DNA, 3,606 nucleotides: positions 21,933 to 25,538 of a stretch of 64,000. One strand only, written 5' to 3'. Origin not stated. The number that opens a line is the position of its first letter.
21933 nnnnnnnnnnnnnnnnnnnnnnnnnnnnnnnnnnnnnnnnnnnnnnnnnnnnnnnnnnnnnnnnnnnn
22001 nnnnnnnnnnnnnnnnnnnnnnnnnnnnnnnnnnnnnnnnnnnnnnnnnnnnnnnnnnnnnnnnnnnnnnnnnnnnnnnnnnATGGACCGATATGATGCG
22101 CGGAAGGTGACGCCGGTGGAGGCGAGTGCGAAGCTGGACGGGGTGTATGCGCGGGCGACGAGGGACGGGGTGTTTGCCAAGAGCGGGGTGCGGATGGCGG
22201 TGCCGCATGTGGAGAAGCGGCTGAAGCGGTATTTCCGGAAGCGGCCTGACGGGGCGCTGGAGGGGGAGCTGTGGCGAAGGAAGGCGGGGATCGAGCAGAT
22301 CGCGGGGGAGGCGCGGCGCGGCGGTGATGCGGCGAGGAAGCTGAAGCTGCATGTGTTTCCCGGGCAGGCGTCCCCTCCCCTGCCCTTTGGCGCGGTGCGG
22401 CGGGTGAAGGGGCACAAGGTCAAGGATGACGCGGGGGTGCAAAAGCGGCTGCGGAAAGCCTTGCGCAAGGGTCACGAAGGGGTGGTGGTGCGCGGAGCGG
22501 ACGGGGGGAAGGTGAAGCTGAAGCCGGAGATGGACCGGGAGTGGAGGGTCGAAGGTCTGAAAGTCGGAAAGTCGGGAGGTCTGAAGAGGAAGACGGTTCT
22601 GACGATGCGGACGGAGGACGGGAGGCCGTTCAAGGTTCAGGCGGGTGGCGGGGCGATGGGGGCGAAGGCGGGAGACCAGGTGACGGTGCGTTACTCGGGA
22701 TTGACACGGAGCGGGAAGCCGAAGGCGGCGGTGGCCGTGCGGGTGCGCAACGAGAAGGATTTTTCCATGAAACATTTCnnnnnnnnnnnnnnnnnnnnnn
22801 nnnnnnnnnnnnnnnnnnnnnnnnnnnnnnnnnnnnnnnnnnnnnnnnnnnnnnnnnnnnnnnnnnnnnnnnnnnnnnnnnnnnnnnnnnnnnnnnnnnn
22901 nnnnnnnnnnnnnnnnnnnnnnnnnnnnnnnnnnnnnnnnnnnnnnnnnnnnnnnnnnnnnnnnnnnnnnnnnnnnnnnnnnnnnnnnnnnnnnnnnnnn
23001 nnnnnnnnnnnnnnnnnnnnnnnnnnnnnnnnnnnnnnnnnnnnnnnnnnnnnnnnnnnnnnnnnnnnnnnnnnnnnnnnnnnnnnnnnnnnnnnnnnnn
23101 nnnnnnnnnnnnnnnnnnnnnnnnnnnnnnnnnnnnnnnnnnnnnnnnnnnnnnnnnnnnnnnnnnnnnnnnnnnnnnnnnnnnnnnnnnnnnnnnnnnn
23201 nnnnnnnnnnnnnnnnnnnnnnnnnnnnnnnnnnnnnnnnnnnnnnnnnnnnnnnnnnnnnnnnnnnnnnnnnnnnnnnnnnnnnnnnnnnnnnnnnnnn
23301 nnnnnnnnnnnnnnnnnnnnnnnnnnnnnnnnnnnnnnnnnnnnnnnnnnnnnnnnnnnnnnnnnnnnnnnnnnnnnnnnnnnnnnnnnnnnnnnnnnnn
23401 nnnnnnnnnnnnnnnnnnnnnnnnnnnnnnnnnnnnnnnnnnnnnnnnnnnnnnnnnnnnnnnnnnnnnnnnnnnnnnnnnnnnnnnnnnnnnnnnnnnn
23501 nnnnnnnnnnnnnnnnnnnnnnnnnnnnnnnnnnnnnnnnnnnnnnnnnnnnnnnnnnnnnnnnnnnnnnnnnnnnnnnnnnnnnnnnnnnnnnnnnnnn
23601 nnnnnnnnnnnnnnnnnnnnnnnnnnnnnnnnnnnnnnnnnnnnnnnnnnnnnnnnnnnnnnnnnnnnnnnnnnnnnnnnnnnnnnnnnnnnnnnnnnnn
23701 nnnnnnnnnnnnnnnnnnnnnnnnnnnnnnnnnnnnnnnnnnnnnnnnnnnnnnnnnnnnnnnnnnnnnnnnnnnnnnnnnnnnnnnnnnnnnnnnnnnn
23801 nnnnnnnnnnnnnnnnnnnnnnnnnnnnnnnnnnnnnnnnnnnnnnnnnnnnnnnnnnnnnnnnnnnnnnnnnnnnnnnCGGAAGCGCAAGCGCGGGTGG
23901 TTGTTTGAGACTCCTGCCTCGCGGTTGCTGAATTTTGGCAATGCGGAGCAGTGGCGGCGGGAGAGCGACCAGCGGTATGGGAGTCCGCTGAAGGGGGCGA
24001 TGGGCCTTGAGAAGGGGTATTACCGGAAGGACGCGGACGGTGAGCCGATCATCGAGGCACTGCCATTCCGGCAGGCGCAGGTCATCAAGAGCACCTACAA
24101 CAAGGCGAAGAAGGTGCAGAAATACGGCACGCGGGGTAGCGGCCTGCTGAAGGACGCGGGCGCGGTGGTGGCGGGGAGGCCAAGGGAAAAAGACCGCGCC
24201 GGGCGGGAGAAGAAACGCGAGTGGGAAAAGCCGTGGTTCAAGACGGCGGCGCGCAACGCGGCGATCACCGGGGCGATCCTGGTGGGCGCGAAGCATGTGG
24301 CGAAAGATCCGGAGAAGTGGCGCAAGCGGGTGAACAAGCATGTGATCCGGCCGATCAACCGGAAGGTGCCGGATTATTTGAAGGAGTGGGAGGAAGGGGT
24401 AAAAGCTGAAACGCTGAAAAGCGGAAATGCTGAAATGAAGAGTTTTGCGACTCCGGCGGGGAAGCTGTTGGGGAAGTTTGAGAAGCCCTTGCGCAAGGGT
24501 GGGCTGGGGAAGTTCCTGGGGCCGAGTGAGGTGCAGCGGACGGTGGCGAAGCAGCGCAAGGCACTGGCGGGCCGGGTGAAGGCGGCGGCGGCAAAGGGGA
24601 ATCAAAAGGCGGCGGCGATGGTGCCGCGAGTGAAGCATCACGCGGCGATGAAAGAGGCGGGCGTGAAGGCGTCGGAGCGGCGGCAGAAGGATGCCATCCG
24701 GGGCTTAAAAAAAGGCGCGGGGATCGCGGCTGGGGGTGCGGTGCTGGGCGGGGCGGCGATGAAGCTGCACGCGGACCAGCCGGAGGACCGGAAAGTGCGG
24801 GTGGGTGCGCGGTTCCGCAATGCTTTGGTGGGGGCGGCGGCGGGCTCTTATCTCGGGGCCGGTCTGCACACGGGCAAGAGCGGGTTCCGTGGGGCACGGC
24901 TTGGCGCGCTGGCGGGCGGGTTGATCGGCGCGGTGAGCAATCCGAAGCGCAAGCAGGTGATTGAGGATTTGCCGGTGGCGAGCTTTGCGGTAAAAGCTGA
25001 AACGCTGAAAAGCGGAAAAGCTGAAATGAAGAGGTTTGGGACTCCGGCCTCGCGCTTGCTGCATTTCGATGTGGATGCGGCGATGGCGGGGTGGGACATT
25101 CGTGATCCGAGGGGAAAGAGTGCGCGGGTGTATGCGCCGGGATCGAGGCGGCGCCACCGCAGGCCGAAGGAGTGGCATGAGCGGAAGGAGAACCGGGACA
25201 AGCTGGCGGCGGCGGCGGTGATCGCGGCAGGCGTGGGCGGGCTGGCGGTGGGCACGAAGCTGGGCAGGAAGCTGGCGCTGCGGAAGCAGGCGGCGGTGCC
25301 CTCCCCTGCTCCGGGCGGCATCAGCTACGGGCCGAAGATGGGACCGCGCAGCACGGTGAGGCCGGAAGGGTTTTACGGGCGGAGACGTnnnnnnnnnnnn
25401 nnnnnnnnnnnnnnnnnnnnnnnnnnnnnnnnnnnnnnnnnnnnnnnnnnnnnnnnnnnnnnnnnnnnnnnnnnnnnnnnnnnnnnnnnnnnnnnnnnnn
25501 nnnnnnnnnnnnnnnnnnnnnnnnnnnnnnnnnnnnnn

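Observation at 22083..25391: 1,102-aa ORF in the head module: ATP-dependent DNA ligase domain fused to serial Lys/Gly-zipper modules, apparently by loss of stop codons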

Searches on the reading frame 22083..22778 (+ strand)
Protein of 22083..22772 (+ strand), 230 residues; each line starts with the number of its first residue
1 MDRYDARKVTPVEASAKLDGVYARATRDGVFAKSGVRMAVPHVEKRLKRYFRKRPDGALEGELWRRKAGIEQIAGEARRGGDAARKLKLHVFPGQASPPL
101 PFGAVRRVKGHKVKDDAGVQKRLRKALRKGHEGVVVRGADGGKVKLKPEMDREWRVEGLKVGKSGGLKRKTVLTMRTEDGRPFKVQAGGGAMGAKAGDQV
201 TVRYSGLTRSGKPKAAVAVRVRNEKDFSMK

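Call 5: search_solved_structures(query=window:22083-22772:+, max_evalue=10, show_alignments=3)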
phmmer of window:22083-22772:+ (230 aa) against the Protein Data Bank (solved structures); distinct sequences matched with E-value up to 10: 3.
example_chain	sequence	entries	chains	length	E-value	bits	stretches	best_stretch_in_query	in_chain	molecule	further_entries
8u6x_A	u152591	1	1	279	1.8e-07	34.2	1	7-225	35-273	DNA ligase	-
4d05_A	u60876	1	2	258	0.0073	19.1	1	9-82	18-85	ATP-DEPENDENT DNA LIGASE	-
6gdr_A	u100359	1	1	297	0.014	18.2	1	140-227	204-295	DNA ligase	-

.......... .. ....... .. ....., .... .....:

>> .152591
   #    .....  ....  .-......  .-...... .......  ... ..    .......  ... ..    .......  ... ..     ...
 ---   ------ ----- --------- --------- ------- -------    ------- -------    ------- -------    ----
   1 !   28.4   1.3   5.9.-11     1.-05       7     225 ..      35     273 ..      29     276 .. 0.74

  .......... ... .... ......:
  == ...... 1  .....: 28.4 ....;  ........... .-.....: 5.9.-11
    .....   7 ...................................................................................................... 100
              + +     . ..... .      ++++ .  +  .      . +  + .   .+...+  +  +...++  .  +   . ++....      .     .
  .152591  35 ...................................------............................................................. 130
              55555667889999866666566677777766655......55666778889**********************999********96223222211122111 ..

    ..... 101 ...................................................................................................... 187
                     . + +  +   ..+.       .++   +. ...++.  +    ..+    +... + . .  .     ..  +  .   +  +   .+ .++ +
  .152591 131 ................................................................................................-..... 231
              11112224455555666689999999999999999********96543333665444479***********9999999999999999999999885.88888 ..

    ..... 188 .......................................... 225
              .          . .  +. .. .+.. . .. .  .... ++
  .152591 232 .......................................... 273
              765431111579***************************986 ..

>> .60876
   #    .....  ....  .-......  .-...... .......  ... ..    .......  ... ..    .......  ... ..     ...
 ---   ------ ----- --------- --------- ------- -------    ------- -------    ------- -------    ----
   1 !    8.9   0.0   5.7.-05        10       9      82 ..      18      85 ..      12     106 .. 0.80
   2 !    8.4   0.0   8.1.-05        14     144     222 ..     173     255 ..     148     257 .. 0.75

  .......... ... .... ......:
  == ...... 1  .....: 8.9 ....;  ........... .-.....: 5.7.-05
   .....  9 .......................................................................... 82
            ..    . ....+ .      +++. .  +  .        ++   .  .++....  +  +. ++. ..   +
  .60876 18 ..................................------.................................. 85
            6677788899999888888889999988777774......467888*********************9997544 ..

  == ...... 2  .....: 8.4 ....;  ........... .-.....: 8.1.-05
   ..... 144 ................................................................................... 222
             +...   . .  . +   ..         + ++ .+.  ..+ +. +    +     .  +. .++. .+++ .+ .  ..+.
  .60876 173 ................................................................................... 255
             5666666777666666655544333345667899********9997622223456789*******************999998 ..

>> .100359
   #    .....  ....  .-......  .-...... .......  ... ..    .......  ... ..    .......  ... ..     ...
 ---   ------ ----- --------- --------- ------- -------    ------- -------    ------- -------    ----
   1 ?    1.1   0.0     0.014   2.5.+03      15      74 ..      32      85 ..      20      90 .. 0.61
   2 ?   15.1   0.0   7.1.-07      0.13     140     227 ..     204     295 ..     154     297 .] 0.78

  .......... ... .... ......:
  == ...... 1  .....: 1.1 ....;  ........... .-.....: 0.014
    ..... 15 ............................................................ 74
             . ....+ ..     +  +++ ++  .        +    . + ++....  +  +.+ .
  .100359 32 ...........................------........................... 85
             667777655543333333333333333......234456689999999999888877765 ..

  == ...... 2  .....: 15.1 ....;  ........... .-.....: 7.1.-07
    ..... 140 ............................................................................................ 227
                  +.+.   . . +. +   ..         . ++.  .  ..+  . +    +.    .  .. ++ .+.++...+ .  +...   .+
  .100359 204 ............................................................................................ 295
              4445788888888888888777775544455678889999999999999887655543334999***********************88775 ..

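Call 64: search_solved_structures(query=A4, max_evalue=0.01, show_alignments=4)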
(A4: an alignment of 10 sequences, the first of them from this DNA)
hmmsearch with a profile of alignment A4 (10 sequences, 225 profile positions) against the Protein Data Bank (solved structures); distinct sequences matched with E-value up to 0.01: 5.
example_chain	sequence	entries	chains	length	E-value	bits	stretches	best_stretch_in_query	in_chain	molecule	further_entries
8u6x_A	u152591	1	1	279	1.7e-11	47.3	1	2-220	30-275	DNA ligase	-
4d05_A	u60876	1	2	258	1.3e-07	34.6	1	8-92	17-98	ATP-DEPENDENT DNA LIGASE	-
6imj_A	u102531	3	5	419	2.4e-05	27.1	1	11-165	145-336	DNA ligase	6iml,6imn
6imk_A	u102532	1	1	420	2.4e-05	27.1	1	11-165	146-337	DNA ligase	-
6gdr_A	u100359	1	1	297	3.2e-05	26.7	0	142-219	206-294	DNA ligase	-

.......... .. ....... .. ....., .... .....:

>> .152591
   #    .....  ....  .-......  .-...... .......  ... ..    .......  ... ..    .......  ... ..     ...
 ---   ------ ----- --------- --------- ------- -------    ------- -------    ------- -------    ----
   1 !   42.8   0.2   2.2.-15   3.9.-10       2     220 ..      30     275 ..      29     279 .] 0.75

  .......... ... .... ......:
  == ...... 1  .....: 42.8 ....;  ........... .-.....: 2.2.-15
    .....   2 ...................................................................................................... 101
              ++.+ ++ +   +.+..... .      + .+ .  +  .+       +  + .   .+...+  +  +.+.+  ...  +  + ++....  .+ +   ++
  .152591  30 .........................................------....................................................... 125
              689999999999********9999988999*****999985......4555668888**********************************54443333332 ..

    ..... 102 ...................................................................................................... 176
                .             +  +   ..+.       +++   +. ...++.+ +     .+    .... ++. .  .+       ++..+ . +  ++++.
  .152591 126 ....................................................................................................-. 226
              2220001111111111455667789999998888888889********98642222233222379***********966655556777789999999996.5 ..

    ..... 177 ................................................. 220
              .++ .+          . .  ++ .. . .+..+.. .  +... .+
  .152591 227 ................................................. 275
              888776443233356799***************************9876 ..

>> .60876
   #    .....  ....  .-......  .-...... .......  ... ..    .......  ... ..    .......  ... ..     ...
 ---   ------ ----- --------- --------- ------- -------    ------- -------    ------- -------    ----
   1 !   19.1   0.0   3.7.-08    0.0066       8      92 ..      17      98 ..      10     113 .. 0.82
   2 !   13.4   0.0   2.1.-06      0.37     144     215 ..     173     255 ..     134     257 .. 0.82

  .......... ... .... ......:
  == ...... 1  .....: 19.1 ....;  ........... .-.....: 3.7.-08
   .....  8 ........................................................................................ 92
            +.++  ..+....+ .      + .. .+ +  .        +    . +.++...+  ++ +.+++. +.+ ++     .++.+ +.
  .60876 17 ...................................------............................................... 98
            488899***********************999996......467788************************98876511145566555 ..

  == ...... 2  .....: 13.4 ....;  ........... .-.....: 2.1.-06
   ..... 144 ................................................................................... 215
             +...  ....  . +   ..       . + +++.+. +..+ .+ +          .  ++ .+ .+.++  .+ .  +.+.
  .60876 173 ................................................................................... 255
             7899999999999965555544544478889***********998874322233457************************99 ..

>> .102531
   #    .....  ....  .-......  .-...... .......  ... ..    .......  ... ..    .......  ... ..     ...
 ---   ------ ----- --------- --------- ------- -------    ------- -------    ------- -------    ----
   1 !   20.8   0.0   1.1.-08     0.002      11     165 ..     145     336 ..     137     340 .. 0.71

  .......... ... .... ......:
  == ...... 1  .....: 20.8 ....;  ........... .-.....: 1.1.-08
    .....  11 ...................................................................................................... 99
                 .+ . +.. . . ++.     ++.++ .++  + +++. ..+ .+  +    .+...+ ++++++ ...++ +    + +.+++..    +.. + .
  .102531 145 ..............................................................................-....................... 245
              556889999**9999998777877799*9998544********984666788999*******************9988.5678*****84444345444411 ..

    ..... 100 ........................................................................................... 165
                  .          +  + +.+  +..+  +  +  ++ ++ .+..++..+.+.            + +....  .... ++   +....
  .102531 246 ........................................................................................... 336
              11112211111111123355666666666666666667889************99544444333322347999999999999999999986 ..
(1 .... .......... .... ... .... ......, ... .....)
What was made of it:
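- The loops between motifs IIIa-IV and IV-V are shortened relative to Lig E (calls 5, 64).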

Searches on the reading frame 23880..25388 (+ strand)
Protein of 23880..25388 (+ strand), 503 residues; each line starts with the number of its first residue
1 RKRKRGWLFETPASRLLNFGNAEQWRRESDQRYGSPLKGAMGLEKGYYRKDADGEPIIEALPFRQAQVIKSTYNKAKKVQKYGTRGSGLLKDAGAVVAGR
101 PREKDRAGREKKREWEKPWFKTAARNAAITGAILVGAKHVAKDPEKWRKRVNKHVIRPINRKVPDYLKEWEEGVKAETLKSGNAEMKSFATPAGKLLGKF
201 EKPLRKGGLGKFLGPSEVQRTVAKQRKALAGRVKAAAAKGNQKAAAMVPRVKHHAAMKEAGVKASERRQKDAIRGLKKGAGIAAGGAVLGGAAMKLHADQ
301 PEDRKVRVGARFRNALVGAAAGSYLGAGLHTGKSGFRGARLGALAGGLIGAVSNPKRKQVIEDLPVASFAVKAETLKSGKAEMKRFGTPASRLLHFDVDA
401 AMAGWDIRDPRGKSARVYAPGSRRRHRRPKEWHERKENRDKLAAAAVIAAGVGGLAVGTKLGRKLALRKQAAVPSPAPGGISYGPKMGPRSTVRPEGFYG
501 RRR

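Call 65: search_protein_representatives(alignment_id=A3)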
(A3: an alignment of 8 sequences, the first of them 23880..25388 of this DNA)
Query: 8 sequences, 476 profile positions. Proteins with E-value up to 0.001 (for the whole library): 304; up to 1e-10: 269; up to 1e-30: 171. The best 150 are listed.
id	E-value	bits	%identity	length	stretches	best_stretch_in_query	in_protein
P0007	2.1e-212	722.7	-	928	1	2-473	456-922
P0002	1.4e-211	720.0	-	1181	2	1-372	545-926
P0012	9.4e-181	618.4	-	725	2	2-448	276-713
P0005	2.0e-171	587.6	-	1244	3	4-375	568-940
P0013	3.7e-171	586.7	-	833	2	3-469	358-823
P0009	9.7e-170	582.0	-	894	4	3-374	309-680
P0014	1.9e-150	518.4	-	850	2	4-474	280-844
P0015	1.2e-142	492.7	-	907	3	4-472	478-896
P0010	2.0e-139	482.0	-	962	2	2-446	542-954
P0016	1.0e-138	479.7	-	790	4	3-185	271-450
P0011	5.6e-136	470.7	-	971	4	2-474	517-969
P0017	2.6e-131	455.3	-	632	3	286-449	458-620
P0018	1.1e-124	433.5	-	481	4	3-166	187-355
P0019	7.2e-123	427.5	-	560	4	3-184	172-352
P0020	2.1e-111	389.6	-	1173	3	242-455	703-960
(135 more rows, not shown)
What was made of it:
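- The C-terminal core finds 304 cluster representatives, with the core always C-terminal and N-termini of variable length (call 65).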

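Call 67: search_protein_families(library=pfam, alignment_id=A5, max_evalue=0.0001)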
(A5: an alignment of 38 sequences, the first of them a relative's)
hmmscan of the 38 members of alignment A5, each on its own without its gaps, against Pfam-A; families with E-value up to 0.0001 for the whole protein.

A. member 1, P0020 (1173 aa): 1 family
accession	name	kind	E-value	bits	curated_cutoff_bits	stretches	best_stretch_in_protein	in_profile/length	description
PF18823.6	InPase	-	1.6e-50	170.9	26.8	1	21-153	2-134/135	Inorganic Pyrophosphatase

B. families by the number of members that match (of 38 scanned): 2 families
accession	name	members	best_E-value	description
PF18823.6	InPase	6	1.6e-50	Inorganic Pyrophosphatase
PF19846.4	DUF6321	6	3.8e-14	Domain of unknown function (DUF6321)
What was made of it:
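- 6/38 long relatives carry InPase and 6/38 carry DUF6321 (call 67).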

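Call 87: find_related_loci(query=A3, collection=metagenome_contigs, flank=6000)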
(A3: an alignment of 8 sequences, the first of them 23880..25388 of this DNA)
Query A3 (503 aa) in metagenome_contigs; peptide patterns used: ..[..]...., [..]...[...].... (x = any residue, [..] = any of these).
600 stretches matched a pattern (row limit reached: there are more); 9 encode a relative of the query (tblastn E <= 1e-3); 9 distinct loci.
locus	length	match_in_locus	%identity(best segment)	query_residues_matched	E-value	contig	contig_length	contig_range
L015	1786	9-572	53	89-464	6e-23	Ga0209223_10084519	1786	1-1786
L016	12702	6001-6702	40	19-442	2e-20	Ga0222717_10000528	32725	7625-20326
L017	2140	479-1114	47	53-475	3e-19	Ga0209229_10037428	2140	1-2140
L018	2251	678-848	68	386-442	9e-19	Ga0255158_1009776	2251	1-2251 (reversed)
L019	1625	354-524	65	386-442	1e-18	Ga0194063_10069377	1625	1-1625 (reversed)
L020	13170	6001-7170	42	67-442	8e-17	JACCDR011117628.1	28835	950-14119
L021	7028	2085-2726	51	15-464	6e-17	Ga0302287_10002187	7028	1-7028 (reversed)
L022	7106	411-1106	56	44-447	1e-16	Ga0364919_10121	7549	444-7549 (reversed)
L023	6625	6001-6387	35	13-145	1e-14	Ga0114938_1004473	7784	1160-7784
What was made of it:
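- Tried and rejected: A profile scan gave only 9 distant loci (call 87).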
